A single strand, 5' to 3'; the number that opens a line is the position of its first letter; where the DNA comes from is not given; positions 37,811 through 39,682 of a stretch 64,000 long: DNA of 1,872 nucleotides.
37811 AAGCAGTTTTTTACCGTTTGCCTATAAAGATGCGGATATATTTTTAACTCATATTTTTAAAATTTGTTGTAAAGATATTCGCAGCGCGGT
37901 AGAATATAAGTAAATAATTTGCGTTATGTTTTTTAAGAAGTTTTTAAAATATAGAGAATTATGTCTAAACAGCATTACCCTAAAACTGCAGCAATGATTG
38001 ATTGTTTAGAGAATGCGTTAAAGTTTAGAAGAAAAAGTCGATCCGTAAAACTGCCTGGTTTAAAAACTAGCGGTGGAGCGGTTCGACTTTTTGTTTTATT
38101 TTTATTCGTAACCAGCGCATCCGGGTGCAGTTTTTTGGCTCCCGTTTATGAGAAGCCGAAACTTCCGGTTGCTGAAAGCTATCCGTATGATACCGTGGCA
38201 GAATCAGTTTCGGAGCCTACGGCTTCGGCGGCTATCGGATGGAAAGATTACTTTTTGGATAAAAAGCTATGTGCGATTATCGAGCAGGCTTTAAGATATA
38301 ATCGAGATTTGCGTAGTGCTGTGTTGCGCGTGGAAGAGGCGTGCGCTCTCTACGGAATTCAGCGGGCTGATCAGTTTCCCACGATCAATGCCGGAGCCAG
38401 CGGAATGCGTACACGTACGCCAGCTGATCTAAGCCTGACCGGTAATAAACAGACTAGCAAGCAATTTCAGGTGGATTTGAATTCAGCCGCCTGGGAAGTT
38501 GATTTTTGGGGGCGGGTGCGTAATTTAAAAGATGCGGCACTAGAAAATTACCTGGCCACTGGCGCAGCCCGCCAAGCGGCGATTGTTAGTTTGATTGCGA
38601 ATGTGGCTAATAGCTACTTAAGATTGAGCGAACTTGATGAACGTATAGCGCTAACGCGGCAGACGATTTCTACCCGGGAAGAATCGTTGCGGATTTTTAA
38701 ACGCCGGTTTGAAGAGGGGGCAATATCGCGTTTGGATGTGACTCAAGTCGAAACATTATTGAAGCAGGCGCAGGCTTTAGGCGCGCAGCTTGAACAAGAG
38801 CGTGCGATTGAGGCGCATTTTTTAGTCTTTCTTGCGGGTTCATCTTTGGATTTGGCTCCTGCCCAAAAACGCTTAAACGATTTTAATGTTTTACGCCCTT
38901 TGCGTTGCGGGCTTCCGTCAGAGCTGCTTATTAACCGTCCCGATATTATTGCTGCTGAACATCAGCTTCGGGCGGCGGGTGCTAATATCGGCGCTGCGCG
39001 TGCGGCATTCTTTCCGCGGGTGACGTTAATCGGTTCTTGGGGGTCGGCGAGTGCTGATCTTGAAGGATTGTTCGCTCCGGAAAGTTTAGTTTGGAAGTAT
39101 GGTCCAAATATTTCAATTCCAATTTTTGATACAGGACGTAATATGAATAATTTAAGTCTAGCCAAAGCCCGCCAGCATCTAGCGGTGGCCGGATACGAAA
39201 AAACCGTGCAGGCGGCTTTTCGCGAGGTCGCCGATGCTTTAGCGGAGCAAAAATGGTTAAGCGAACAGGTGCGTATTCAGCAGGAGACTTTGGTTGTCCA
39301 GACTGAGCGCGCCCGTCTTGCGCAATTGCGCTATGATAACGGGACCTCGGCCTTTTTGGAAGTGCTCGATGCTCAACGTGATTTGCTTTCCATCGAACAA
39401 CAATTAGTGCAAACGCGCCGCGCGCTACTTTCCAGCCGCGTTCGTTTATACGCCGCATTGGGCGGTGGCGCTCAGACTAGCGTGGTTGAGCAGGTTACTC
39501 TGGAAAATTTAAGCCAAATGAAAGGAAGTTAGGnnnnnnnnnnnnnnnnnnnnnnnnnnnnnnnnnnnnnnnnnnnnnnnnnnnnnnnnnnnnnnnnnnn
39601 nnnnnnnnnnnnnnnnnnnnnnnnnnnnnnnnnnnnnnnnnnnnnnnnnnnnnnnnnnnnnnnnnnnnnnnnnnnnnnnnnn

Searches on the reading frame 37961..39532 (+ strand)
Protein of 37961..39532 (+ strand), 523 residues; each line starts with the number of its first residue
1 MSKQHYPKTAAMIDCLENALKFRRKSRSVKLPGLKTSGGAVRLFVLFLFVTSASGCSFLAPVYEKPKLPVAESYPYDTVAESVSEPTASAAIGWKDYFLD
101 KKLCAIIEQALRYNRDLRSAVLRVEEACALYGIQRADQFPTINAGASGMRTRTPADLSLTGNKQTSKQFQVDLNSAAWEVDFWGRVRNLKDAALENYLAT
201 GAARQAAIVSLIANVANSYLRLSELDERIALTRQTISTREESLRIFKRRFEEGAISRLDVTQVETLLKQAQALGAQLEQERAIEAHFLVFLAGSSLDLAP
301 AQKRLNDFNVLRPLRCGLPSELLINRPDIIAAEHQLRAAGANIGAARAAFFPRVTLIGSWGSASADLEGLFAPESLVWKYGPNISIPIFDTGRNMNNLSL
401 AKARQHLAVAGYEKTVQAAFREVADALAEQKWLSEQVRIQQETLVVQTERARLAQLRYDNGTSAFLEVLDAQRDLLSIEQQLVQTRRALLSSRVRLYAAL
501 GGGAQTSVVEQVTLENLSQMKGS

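Call 73: search_protein_families(library=pfam, proteins=[window:37961-39532:+], max_evalue=0.00001)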
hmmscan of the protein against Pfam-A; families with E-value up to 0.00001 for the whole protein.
window:37961-39532:+ (523 aa): 1 family
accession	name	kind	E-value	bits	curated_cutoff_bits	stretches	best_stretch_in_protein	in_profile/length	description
PF02321.23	OEP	-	5.8e-50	170.1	22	2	324-501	10-187/187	Outer membrane efflux protein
